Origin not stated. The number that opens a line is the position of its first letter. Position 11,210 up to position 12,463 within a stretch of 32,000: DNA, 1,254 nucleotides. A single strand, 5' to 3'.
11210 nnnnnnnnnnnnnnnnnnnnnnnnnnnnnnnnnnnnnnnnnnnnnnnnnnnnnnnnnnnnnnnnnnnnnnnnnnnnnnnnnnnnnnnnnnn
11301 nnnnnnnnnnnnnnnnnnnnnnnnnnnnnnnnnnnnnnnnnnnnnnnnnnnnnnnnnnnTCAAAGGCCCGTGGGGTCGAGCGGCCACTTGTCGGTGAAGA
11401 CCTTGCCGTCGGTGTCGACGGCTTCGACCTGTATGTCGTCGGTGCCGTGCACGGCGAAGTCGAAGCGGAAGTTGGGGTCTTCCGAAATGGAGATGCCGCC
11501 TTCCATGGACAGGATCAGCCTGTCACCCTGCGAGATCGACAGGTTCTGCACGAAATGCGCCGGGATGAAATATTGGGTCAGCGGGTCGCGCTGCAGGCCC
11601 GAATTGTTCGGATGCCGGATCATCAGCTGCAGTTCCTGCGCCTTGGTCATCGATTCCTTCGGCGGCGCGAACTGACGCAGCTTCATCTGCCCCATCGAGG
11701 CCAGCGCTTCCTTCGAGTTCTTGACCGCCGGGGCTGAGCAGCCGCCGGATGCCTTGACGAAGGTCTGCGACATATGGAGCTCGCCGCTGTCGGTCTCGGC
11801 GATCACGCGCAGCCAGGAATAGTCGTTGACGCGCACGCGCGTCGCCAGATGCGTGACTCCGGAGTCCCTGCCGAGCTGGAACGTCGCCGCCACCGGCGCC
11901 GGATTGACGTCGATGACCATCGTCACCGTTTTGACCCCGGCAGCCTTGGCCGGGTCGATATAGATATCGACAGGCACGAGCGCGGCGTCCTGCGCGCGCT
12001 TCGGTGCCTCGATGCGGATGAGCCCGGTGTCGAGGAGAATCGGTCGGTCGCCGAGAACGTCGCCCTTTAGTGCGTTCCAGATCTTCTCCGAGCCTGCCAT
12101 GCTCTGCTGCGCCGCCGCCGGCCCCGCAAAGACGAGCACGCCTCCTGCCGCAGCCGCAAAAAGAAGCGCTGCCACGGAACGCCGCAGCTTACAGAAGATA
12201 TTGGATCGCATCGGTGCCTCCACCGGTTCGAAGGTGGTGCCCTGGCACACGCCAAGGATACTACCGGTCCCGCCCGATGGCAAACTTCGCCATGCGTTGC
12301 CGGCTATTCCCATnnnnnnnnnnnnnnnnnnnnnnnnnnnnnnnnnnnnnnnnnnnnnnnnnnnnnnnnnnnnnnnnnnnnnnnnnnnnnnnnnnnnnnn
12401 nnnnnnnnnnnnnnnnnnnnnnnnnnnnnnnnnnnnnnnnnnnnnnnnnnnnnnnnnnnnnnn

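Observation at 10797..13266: Uncharacterised three-gene periplasmic carrier-thiol module (MBL hydrolase / fused SoxY-SoxZ carrier / rhodanese-like Cys protein) appended to fhcBADC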

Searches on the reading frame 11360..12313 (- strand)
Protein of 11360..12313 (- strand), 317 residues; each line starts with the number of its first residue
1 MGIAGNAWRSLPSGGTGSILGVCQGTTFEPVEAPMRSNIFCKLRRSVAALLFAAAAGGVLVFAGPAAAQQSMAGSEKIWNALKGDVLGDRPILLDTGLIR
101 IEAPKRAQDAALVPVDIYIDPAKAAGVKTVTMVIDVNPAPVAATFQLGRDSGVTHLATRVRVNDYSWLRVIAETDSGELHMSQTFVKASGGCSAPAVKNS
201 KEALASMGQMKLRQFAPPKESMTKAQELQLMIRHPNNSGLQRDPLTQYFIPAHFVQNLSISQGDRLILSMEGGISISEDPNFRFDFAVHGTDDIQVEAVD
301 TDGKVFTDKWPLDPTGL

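Call 3: search_protein_families(library=ncbifam, proteins=[window:11360-12313:-], max_evalue=0.001)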
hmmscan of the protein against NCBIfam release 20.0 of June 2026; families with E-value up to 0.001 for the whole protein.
window:11360-12313:- (317 aa): 4 families
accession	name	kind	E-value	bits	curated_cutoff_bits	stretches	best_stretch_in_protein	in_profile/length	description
TIGR04557.1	fuse_rel_SoxYZ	equivalog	1.9e-83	279.2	140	1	79-307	1-226/226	quinoprotein dehydrogenase-associated SoxYZ-like carrier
TIGR04490.1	SoxZ_true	equivalog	4.2e-16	58.7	76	1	226-309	11-95/98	thiosulfate oxidation carrier complex protein SoxZ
TIGR04488.1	SoxY_true_GGCGG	equivalog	9e-16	58.6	125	1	44-192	2-147/149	thiosulfate oxidation carrier protein SoxY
TIGR04487.1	SoxY_para_1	exception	6.3e-08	32.5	172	1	52-181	9-132/146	SoxY-related AACIE arm protein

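Call 4: search_protein_families(library=pfam, proteins=[window:11360-12313:-], max_evalue=0.01)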
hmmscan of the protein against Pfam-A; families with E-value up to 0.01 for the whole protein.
window:11360-12313:- (317 aa): 2 families
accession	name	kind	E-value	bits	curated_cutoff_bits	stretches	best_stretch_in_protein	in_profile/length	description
PF13501.12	SoxY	-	1.4e-29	103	28.4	1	85-192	3-112/112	Sulfur oxidation protein SoxY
PF08770.17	SoxZ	-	9.1e-25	86.7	25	1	224-309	10-96/98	Sulphur oxidation protein SoxZ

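Call 18: find_homologous_proteins(query=window:11360-12313:-, max_evalue=1e-10)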
Query window:11360-12313:- (317 aa): 7298 proteins with E <= 1e-10 among 8000 candidates; the best 120 are listed.
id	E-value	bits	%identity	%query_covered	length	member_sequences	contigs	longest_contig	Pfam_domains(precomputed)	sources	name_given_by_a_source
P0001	3.3e-202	688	97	100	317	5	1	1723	PF08770.18,PF13501.13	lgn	-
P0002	3.3e-190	649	93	100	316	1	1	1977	PF08770.18,PF13501.13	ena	-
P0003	4.8e-184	629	94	95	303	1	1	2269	PF08770.18,PF13501.13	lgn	-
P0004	3.2e-177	606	87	100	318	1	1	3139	PF08770.18,PF13501.13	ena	-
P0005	3.9e-177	606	91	95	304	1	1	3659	PF08770.18,PF13501.13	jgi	jgi:sulfur-oxidizing protein SoxY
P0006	5.9e-177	605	89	97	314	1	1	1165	PF08770.18,PF13501.13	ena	-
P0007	8.6e-175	598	91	93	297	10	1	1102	PF08770.18,PF13501.13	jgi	jgi:sulfur-oxidizing protein SoxY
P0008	1.8e-174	597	85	100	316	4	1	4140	PF08770.18,PF13501.13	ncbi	-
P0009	6.7e-171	586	94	89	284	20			PF08770.18,PF13501.13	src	-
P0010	1.6e-169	581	92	91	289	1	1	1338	PF08770.18,PF13501.13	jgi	jgi:sulfur-oxidizing protein SoxY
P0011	6.7e-169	579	93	89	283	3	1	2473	PF08770.18,PF13501.13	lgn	-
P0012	1.1e-168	578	93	89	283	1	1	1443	PF08770.18,PF13501.13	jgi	jgi:sulfur-oxidizing protein SoxY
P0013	1.4e-168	578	93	89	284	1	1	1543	PF08770.18,PF13501.13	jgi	jgi:sulfur-oxidizing protein SoxY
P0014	1.4e-167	575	82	100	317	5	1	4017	PF08770.18,PF13501.13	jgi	-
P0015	6.9e-167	572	92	89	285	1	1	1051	PF08770.18,PF13501.13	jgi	jgi:sulfur-oxidizing protein SoxY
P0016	9.7e-167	572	92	89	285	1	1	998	PF08770.18,PF13501.13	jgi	jgi:sulfur-oxidizing protein SoxY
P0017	2.7e-166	570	92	89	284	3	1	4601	PF08770.18,PF13501.13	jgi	jgi:sulfur-oxidizing protein SoxY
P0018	5.9e-166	569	92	89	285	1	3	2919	PF08770.18,PF13501.13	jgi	jgi:sulfur-oxidizing protein SoxY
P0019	6.6e-166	569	91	89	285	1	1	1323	PF08770.18,PF13501.13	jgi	jgi:sulfur-oxidizing protein SoxY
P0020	8.2e-166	569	91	89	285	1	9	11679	PF08770.18,PF13501.13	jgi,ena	jgi:sulfur-oxidizing protein SoxY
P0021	2.1e-165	568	91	89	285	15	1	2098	PF08770.18,PF13501.13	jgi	jgi:sulfur-oxidizing protein SoxY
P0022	2.7e-165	567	92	89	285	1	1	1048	PF08770.18,PF13501.13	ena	-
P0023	2.9e-165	567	91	89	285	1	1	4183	PF08770.18,PF13501.13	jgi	jgi:sulfur-oxidizing protein SoxY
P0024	3.0e-164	564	91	89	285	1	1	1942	PF08770.18,PF13501.13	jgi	jgi:sulfur-oxidizing protein SoxY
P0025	5.6e-164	563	90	89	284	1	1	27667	PF08770.18,PF13501.13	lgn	-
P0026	6.4e-164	563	91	89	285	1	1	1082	PF08770.18,PF13501.13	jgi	jgi:sulfur-oxidizing protein SoxY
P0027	5.3e-163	560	90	89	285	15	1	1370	PF08770.18,PF13501.13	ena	-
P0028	2.0e-161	554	89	89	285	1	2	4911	PF08770.18,PF13501.13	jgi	jgi:sulfur-oxidizing protein SoxY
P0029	8.9e-160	549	86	89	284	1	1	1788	PF08770.18,PF13501.13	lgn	-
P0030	1.7e-159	548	87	89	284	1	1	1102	PF08770.18,PF13501.13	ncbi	-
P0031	2.3e-159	548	86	89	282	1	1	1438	PF08770.18,PF13501.13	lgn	-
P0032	9.4e-157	539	92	83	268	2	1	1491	PF08770.18,PF13501.13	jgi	jgi:sulfur-oxidizing protein SoxY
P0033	6.1e-154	530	86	89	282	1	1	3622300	PF08770.18,PF13501.13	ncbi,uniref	ncbi:quinoprotein dehydrogenase-associated SoxYZ-like carrier [Mesorhizobium sp. CAU 1732]|uniref:qu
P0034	7.1e-154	530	90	85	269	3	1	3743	PF08770.18,PF13501.13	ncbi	ncbi:MAG TPA: quinoprotein dehydrogenase-associated SoxYZ-like carrier, partial [Rhizobiaceae bacter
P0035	7.1e-150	517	84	89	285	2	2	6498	PF08770.18,PF13501.13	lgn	-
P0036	1.6e-147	509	82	89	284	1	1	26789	PF08770.18,PF13501.13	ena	-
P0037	7.5e-147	507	81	89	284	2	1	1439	PF08770.18,PF13501.13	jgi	-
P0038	2.8e-144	498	80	89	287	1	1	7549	PF08770.18,PF13501.13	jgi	-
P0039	4.0e-144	498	83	83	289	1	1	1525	PF08770.18,PF13501.13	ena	-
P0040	3.3e-140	485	78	89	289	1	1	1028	PF08770.18,PF13501.13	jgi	jgi:sulfur-oxidizing protein SoxY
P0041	4.2e-139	481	81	83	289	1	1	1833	PF08770.18,PF13501.13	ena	-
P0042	2.8e-138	478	76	89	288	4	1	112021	PF08770.18,PF13501.13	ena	-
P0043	3.4e-137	475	79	86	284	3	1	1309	PF08770.18,PF13501.13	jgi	-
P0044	8.3e-135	467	78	89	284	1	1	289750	PF08770.18,PF13501.13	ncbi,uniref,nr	ncbi:quinoprotein dehydrogenase-associated SoxYZ-like carrier [Mesorhizobium sp. LHD-90]|uniref:quin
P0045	9.5e-135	467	78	86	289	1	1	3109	PF08770.18,PF13501.13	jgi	-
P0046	2.4e-134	465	75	89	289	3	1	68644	PF08770.18,PF13501.13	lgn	-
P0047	3.6e-134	465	79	85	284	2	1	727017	PF08770.18,PF13501.13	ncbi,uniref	ncbi:quinoprotein dehydrogenase-associated SoxYZ-like carrier [Mesorhizobium sp. CN2-181]|uniref:qui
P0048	1.3e-133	463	78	85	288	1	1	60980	PF08770.18,PF13501.13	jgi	jgi:sulfur-oxidizing protein SoxY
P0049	1.4e-133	463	74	89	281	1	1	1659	PF08770.18,PF13501.13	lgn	-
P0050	1.4e-133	463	78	85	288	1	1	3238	PF08770.18,PF13501.13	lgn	-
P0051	1.5e-133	463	79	81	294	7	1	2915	PF08770.18,PF13501.13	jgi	jgi:sulfur-oxidizing protein SoxY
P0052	2.5e-133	462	81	79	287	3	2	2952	PF08770.18,PF13501.13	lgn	-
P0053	3.3e-133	462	79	85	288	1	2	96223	PF08770.18,PF13501.13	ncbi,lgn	-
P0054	4.1e-133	461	78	85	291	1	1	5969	PF08770.18,PF13501.13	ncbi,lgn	-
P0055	6.1e-133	461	78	87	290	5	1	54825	PF08770.18,PF13501.13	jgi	jgi:sulfur-oxidizing protein SoxY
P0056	6.9e-133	461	75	87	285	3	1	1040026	PF08770.18,PF13501.13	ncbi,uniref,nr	ncbi:quinoprotein dehydrogenase-associated SoxYZ-like carrier [Mesorhizobium sp.]|uniref:quinoprotei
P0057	7.0e-133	461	75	87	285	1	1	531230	PF08770.18,PF13501.13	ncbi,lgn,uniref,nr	ncbi:quinoprotein dehydrogenase-associated SoxYZ-like carrier [Mesorhizobium sp.]|uniref:quinoprotei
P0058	8.4e-133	460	80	80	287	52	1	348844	PF08770.18,PF13501.13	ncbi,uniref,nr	ncbi:quinoprotein dehydrogenase-associated SoxYZ-like carrier [Mesorhizobium temperatum]|uniref:Quin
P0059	1.3e-132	460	77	85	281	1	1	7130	PF08770.18,PF13501.13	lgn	-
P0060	1.7e-132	459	82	80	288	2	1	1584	PF08770.18,PF13501.13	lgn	-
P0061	2.2e-132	459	76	89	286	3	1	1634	PF08770.18,PF13501.13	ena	-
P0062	2.4e-132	459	82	80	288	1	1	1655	PF08770.18,PF13501.13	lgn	-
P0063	2.4e-132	459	75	87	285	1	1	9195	PF08770.18,PF13501.13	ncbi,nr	ncbi:MAG: quinoprotein dehydrogenase-associated SoxYZ-like carrier [Mesorhizobium sp.]|nr:MAG: quino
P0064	3.0e-132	459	76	89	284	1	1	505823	PF08770.18,PF13501.13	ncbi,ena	-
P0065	3.5e-132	458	79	84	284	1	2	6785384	PF08770.18,PF13501.13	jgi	jgi:sulfur-oxidizing protein SoxY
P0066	5.9e-132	458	79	81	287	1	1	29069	PF08770.18,PF13501.13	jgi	-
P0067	6.9e-132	457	72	94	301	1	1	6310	PF08770.18,PF13501.13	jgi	jgi:sulfur-oxidizing protein SoxY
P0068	1.0e-131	457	81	79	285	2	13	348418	PF08770.18,PF13501.13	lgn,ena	-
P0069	1.9e-131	456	80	79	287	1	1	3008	PF08770.18,PF13501.13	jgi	jgi:sulfur-oxidizing protein SoxY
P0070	2.0e-131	456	76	85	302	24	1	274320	PF08770.18,PF13501.13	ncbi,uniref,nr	ncbi:quinoprotein dehydrogenase-associated SoxYZ-like carrier [Mesorhizobium camelthorni]|uniref:Qui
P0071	2.2e-131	456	80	79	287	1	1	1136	PF08770.18,PF13501.13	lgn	-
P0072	3.7e-131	455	75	89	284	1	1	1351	PF08770.18,PF13501.13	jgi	jgi:sulfur-oxidizing protein SoxY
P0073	4.0e-131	455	79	84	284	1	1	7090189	PF08770.18,PF13501.13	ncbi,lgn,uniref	ncbi:quinoprotein dehydrogenase-associated SoxYZ-like carrier [Mesorhizobium sp. ASY16-5R]|uniref:qu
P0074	5.1e-131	455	75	89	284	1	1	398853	PF08770.18,PF13501.13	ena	-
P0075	5.6e-131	454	81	81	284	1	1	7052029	PF08770.18,PF13501.13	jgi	jgi:sulfur-oxidizing protein SoxY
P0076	6.1e-131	454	78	84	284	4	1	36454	PF08770.18,PF13501.13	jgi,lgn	jgi:sulfur-oxidizing protein SoxY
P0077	6.2e-131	454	76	86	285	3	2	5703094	PF08770.18,PF13501.13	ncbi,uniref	ncbi:quinoprotein dehydrogenase-associated SoxYZ-like carrier [Mesorhizobium sp. WSM2239]|uniref:Qui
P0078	8.4e-131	454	75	89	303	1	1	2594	PF08770.18,PF13501.13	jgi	jgi:sulfur-oxidizing protein SoxY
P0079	8.4e-131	454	75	86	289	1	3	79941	PF08770.18,PF13501.13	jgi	jgi:sulfur-oxidizing protein SoxY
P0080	1.5e-130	453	76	89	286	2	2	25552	PF08770.18,PF13501.13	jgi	jgi:sulfur-oxidizing protein SoxY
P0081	1.5e-130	453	72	92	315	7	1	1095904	PF08770.18,PF13501.13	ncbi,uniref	ncbi:quinoprotein dehydrogenase-associated SoxYZ-like carrier [Mesorhizobium sp. 1B3]|uniref:quinopr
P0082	2.2e-130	453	74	89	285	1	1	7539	PF08770.18,PF13501.13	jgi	jgi:sulfur-oxidizing protein SoxY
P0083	2.5e-130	452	78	84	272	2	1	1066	PF08770.18,PF13501.13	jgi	jgi:sulfur-oxidizing protein SoxY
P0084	3.1e-130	452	78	84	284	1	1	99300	PF08770.18,PF13501.13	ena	-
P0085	3.2e-130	452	72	89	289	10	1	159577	PF08770.18,PF13501.13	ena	-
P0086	4.1e-130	452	77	83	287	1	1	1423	PF08770.18,PF13501.13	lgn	-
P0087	4.1e-130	452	75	89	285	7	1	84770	PF08770.18,PF13501.13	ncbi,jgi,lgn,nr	ncbi:MAG TPA: quinoprotein dehydrogenase-associated SoxYZ-like carrier [Pseudaminobacter sp.]|jgi:su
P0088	4.2e-130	452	75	87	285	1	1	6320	PF08770.18,PF13501.13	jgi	jgi:sulfur-oxidizing protein SoxY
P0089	4.4e-130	452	77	85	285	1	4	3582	PF08770.18,PF13501.13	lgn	-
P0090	4.5e-130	451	78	83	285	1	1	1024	PF08770.18,PF13501.13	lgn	-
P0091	5.3e-130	451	75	87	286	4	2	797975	PF08770.18,PF13501.13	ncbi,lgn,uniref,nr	ncbi:sulfur-oxidizing protein SoxY [Mesorhizobium albiziae]|uniref:Sulfur-oxidizing protein SoxY n=1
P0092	5.9e-130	451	77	82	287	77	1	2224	PF08770.18,PF13501.13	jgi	-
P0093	6.3e-130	451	76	82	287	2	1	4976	PF08770.18,PF13501.13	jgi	jgi:sulfur-oxidizing protein SoxY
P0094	3.3e-129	449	81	81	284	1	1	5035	PF08770.18,PF13501.13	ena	-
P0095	3.4e-129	449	73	89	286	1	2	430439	PF08770.18,PF13501.13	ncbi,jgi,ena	ncbi:MAG: quinoprotein dehydrogenase-associated SoxYZ-like carrier [Mesorhizobium sp.]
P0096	3.6e-129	449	73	89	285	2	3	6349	PF08770.18,PF13501.13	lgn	-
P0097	4.4e-129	448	74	88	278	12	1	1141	PF08770.18,PF13501.13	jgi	-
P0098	5.0e-129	448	78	83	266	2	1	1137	PF08770.18,PF13501.13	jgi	-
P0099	6.0e-129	448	76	82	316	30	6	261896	PF08770.18,PF13501.13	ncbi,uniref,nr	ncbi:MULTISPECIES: quinoprotein dehydrogenase-associated SoxYZ-like carrier [unclassified Mesorhizob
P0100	8.1e-129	447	79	79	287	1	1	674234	PF08770.18,PF13501.13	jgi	jgi:sulfur-oxidizing protein SoxY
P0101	8.4e-129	447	73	89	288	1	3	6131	PF08770.18,PF13501.13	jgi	jgi:sulfur-oxidizing protein SoxY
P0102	8.4e-129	447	75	87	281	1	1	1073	PF08770.18,PF13501.13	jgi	jgi:sulfur-oxidizing protein SoxY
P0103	9.1e-129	447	73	89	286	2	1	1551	PF08770.18,PF13501.13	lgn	-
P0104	1.1e-128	447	74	86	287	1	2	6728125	PF08770.18,PF13501.13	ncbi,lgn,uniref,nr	ncbi:quinoprotein dehydrogenase-associated SoxYZ-like carrier [Mesorhizobium sp. M7A.F.Ce.TU.012.03.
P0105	1.4e-128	447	75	89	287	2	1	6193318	PF08770.18,PF13501.13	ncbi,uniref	ncbi:quinoprotein dehydrogenase-associated SoxYZ-like carrier [Mesorhizobium sp. AaZ16]|uniref:quino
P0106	1.6e-128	446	75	85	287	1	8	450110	PF08770.18,PF13501.13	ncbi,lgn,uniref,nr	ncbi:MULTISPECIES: quinoprotein dehydrogenase-associated SoxYZ-like carrier [unclassified Mesorhizob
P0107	1.6e-128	446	79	80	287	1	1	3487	PF08770.18,PF13501.13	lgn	-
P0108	2.7e-128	446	77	81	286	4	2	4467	PF08770.18,PF13501.13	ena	-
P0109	3.9e-128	445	78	79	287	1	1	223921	PF08770.18,PF13501.13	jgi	jgi:sulfur-oxidizing protein SoxY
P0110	4.0e-128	445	75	85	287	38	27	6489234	PF08770.18,PF13501.13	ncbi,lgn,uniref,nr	ncbi:quinoprotein dehydrogenase-associated SoxYZ-like carrier [Mesorhizobium sp. M7A.F.Ca.CA.001.09.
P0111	4.6e-128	445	79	78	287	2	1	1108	PF08770.18,PF13501.13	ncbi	-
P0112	5.8e-128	445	74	89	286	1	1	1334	PF08770.18,PF13501.13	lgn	-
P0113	9.5e-128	444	67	94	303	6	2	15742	PF08770.18,PF13501.13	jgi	jgi:sulfur-oxidizing protein SoxY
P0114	9.7e-128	444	76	83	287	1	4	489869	PF08770.18,PF13501.13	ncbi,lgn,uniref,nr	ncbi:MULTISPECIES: quinoprotein dehydrogenase-associated SoxYZ-like carrier [unclassified Mesorhizob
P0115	1.3e-127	443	73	89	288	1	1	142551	PF08770.18,PF13501.13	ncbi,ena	-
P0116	1.3e-127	443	78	82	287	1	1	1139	PF08770.18,PF13501.13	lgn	-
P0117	1.5e-127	443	75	86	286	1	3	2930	PF08770.18,PF13501.13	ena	-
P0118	1.6e-127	443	78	81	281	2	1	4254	PF08770.18,PF13501.13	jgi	jgi:sulfur-oxidizing protein SoxY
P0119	2.1e-127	443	73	87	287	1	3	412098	PF08770.18,PF13501.13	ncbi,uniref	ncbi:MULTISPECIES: quinoprotein dehydrogenase-associated SoxYZ-like carrier [unclassified Mesorhizob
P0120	2.5e-127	442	75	86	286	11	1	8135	PF08770.18,PF13501.13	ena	-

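Call 19: find_encoding_contigs(protein=window:11360-12211:-, flank=10000, max_places=4)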
Protein window:11360-12211:- (283 aa): no gene with exactly this product is on record in the collection.

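Call 20: find_encoding_contigs(protein=P0033, flank=10000, max_places=3)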
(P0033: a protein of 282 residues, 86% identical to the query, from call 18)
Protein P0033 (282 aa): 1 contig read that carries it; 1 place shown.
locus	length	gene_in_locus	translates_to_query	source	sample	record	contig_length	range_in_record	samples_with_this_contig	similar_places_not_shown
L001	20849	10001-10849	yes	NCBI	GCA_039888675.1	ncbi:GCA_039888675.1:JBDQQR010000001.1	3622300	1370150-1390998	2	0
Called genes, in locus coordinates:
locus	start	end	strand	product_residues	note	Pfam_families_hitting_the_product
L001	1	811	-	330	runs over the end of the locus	PF02655:ATP-grasp_3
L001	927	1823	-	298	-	PF09176:Mpt_N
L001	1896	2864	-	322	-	PF00288:GHMP_kinases_N, PF08544:GHMP_kinases_C (weak)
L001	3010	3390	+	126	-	PF01329:Pterin_4a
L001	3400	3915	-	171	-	PF01638:HxlR, PF25213:HVO_A0261_N (faint), PF13412:HTH_24 (weak)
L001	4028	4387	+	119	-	-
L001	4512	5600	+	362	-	-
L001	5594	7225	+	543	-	PF01979:Amidohydro_1 (faint), PF07969:Amidohydro_3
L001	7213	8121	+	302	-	PF01913:FTR, PF02741:FTR_C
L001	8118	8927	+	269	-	PF01493:GXGXG (weak)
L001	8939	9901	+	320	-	PF00753:Lactamase_B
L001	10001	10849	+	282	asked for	PF13501:SoxY, PF08770:SoxZ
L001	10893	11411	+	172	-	-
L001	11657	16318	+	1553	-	PF12733:Cadherin-like, PF19755:DUF6242 (faint), PF12733:Cadherin-like, PF03797:Autotransporter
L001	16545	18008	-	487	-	PF07690:MFS_1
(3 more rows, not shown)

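Call 22: search_dna_similar(query=window:11360-12211:-, collection=plasmids, mode=protein, max_rows=40, rows=spread)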
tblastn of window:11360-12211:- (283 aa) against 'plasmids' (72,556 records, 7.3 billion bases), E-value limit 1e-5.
Records with a match: 123; places in all: 130; records where one place covers at least 80% of the query: 104.
Best place of each record, by identity: 60-80% 4; <60% 119.
By first word of the organism name: Sinorhizobium 71; Azospirillum 14; Paracoccus 10; Phyllobacterium 4; Sagittula 3; Sphingobium 3; Salipiger 2; Ruegeria 2; Alloyangia 2; Novosphingobium 2; and 10 more.
By predicted mobility (MOB-suite, as given by PLSDB): mobilizable 64; non-mobilizable 45; conjugative 14.
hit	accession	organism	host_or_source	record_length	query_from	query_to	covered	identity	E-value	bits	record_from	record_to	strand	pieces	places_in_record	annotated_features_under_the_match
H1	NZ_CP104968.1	Phyllobacterium sp. A18/5-2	Vicia costata,cell culture,root nodule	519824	35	283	88%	62.5%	4e-101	330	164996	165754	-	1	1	quinoprotein dehydrogenase-associated SoxYZ-like carrier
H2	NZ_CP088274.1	Phyllobacterium sp. T1293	Melilotus albus,Cell culture,root nodule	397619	45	283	84%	62.7%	2e-99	325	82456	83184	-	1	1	quinoprotein dehydrogenase-associated SoxYZ-like carrier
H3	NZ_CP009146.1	Sinorhizobium meliloti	Medicago orbicularis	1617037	45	280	83%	50.4%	8e-64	223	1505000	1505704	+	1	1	none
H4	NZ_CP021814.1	Sinorhizobium meliloti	Medicago truncatula,Single Cell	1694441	45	280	83%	50.4%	8e-64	223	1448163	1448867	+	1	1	none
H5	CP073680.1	Sinorhizobium meliloti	Medicago truncatula,cell culture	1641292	45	280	83%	50.2%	3e-50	224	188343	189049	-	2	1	none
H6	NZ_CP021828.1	Sinorhizobium meliloti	Medicago truncatula,Single Cell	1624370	45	280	83%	50.0%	1e-63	223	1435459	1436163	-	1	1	none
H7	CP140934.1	Sinorhizobium meliloti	Medicago lupulina,whole organism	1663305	45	280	83%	50.0%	1e-63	223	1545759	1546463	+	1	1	quinoprotein dehydrogenase-associated SoxYZ-like carrier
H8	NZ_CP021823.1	Sinorhizobium meliloti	Medicago truncatula,Single Cell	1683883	45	280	83%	50.0%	1e-63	223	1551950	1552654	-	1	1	none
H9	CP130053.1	Sinorhizobium meliloti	Medicago,Cell culture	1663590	45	280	83%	50.0%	2e-63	222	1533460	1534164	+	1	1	quinoprotein dehydrogenase-associated SoxYZ-like carrier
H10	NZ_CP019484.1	Sinorhizobium meliloti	alfalfa,whole organism,alfalfa nodule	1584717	45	280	83%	50.0%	3e-63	222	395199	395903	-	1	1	none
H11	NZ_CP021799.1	Sinorhizobium meliloti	Medicago sativa,Single Cell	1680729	45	280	83%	50.0%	3e-63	222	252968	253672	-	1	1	none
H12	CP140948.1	Sinorhizobium meliloti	Medicago lupulina,whole organism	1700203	45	280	83%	50.0%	3e-63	222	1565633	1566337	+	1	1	quinoprotein dehydrogenase-associated SoxYZ-like carrier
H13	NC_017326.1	Sinorhizobium meliloti SM11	-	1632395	45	280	83%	50.0%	3e-63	222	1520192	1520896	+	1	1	none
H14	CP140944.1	Sinorhizobium meliloti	Medicago lupulina,whole organism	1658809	45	280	83%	50.0%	3e-63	222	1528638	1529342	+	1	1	quinoprotein dehydrogenase-associated SoxYZ-like carrier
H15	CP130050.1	Sinorhizobium meliloti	Medicago,Cell culture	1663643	45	280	83%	50.0%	3e-63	222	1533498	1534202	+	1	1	quinoprotein dehydrogenase-associated SoxYZ-like carrier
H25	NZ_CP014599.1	Salipiger sp. CCB-MM3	mangrove soil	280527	45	277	82%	50.0%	3e-62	219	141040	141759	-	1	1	quinoprotein dehydrogenase-associated SoxYZ-like carrier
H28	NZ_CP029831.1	Azospirillum ramasamyi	single cell,Cow dung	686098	45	278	83%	43.6%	7e-53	192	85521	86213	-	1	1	quinoprotein dehydrogenase-associated SoxYZ-like carrier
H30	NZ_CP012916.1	Azospirillum brasilense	Digitaria eriantha,microbe,root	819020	42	278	84%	40.5%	2e-51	187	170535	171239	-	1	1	quinoprotein dehydrogenase-associated SoxYZ-like carrier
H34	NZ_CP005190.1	Sphingobium sp. MI1205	-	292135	44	272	81%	29.3%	1e-15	84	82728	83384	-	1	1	quinoprotein dehydrogenase-associated SoxYZ-like carrier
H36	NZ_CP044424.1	Paracoccus pantotrophus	cell culture,denitrifying, ...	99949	44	275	82%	25.8%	3e-9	65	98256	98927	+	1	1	quinoprotein dehydrogenase-associated SoxYZ-like carrier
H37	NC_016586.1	Azospirillum lipoferum 4B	-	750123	44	252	74%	27.4%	6e-14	79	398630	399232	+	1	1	quinoprotein dehydrogenase-associated SoxYZ-like carrier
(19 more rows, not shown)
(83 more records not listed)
